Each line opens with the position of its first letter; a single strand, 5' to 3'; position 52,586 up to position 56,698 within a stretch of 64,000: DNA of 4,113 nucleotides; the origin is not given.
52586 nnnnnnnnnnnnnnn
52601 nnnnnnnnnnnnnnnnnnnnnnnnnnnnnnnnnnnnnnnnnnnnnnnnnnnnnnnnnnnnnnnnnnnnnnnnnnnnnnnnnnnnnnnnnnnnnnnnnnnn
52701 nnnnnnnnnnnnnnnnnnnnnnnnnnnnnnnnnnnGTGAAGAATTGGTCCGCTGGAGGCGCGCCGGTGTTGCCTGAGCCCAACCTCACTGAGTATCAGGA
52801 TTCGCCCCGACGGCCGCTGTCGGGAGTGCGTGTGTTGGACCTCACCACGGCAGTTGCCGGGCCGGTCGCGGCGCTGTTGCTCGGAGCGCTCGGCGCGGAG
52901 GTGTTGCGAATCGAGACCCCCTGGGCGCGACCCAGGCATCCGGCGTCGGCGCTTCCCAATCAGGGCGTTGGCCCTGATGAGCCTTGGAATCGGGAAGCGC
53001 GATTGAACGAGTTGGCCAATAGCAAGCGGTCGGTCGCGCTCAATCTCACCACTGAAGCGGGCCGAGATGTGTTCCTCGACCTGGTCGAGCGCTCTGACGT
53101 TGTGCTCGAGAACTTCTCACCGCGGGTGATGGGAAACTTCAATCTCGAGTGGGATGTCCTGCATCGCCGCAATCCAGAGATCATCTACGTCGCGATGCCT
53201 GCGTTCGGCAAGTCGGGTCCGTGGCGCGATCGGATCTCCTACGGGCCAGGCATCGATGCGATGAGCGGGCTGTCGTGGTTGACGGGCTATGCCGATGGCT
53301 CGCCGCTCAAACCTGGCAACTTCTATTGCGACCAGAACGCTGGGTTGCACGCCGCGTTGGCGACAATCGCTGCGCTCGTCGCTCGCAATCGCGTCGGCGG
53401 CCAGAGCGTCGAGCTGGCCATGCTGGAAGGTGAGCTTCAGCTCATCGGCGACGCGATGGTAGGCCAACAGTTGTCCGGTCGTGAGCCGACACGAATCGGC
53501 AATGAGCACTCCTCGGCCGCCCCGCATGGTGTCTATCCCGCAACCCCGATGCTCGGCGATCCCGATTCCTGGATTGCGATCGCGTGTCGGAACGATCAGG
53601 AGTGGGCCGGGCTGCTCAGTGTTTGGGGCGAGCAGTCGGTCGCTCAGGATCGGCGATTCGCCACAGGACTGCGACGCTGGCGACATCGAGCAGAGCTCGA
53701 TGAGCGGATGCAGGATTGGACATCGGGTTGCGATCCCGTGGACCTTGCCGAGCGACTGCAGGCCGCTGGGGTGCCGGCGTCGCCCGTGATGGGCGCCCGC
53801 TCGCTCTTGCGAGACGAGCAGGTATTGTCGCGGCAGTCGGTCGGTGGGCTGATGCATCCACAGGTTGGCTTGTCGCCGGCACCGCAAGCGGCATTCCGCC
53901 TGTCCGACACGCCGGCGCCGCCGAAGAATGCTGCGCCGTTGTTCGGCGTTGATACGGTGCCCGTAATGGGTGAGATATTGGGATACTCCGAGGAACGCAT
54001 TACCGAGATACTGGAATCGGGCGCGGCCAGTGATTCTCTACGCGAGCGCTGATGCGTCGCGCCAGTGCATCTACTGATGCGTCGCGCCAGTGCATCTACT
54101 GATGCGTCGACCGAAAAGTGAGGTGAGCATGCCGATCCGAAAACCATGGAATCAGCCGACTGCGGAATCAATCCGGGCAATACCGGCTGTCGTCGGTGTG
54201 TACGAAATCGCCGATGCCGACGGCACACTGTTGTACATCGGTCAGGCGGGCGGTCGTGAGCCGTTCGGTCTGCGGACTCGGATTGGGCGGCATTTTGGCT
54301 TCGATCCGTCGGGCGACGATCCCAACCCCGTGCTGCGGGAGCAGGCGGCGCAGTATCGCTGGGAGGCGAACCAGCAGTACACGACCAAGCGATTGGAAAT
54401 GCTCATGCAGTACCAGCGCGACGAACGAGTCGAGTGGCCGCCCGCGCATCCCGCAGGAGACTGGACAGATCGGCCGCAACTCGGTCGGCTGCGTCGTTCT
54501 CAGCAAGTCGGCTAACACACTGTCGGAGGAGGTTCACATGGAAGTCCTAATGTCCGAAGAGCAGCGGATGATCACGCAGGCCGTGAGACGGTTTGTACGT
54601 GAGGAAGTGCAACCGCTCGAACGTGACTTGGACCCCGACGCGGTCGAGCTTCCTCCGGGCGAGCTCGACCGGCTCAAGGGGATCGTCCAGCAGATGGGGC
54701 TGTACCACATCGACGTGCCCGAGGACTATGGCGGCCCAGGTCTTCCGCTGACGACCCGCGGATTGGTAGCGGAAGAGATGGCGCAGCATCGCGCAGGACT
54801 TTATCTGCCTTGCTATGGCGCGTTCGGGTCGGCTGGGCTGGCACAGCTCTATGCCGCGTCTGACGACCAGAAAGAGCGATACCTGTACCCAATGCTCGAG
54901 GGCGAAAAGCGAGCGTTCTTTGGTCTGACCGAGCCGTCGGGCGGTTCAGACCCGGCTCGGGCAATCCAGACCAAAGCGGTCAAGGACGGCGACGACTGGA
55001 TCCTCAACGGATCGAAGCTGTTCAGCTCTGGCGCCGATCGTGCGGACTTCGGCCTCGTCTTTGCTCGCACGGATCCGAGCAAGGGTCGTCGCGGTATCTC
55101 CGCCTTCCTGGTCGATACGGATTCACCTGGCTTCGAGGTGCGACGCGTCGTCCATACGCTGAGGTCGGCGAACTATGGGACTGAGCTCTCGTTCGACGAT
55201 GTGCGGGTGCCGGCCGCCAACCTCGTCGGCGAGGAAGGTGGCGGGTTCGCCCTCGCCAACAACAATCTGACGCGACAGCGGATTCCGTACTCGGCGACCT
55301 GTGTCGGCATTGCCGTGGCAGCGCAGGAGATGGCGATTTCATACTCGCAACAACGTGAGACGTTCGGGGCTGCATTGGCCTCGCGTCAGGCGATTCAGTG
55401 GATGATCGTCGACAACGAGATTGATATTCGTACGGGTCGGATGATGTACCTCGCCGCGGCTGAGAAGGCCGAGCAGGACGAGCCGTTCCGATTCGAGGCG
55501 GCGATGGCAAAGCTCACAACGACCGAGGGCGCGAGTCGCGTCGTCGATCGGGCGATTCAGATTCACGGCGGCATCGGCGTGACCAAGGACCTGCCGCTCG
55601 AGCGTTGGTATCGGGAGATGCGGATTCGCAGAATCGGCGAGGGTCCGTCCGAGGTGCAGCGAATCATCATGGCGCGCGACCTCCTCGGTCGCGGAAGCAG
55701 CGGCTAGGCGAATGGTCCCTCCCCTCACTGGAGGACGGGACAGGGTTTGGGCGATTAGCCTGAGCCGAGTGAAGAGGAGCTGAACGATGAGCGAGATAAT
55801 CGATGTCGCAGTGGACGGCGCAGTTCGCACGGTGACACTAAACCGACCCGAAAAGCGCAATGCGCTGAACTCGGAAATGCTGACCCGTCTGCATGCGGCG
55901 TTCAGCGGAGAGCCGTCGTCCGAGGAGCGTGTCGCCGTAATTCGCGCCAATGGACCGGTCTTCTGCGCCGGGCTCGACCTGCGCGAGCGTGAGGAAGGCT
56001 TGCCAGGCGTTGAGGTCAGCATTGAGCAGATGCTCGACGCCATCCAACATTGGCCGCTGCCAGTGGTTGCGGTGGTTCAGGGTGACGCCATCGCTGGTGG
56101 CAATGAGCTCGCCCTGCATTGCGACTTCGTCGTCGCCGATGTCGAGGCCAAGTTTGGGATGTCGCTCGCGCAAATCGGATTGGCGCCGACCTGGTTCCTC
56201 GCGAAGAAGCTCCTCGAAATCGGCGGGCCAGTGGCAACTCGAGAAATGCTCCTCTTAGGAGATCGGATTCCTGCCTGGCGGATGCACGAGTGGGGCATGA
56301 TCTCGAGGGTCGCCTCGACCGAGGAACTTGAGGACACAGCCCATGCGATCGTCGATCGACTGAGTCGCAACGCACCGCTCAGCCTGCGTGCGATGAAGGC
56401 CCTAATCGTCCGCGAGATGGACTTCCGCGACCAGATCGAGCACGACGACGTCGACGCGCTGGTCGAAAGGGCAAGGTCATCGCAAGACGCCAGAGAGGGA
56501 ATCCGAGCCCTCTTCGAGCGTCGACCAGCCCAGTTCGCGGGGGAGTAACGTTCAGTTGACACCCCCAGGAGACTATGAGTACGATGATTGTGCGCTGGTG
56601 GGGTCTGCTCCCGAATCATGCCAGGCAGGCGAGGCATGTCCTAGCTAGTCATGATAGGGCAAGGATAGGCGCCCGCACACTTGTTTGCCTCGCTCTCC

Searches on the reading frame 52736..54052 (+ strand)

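Call 58: search_protein_families(library=pfam, proteins=[window:52736-54052:+], max_evalue=0.00001)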
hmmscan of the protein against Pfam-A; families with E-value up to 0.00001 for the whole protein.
window:52736-54052:+ (438 aa): 1 family
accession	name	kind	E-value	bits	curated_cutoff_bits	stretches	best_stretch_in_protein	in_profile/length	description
PF02515.22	CoA_transf_3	-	3.6e-90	303.2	23.3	1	28-407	1-366/366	CoA-transferase family III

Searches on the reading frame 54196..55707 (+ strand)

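Call 58: search_protein_families(library=pfam, proteins=[window:54196-55707:+], max_evalue=0.00001)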
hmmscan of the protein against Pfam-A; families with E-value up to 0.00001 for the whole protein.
window:54196-55707:+ (503 aa): 4 families
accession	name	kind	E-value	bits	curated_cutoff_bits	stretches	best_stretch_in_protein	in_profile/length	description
PF00441.29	Acyl-CoA_dh_1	-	8.1e-41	140.1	22.4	1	348-496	1-149/150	Acyl-CoA dehydrogenase, C-terminal domain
PF02770.24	Acyl-CoA_dh_M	-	1.5e-21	76.8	33.3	1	242-336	2-97/97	Acyl-CoA dehydrogenase, middle domain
PF02771.21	Acyl-CoA_dh_N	-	6.2e-21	75.3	22.9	1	120-237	1-113/113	Acyl-CoA dehydrogenase, N-terminal domain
PF08028.16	Acyl-CoA_dh_2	-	2.2e-14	54.3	22.7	1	366-477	4-125/134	Acyl-CoA dehydrogenase, C-terminal domain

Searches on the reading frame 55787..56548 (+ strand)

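Call 58: search_protein_families(library=pfam, proteins=[window:55787-56548:+], max_evalue=0.00001)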
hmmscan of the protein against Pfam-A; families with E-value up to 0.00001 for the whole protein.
window:55787-56548:+ (253 aa): 2 families
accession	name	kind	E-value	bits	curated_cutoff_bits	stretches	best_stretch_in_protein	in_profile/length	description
PF00378.25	ECH_1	-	6.8e-47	160.3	27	1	12-252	5-250/251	Enoyl-CoA hydratase/isomerase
PF16113.10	ECH_2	-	1.6e-20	74.3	27.2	1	13-184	1-180/335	Enoyl-CoA hydratase/isomerase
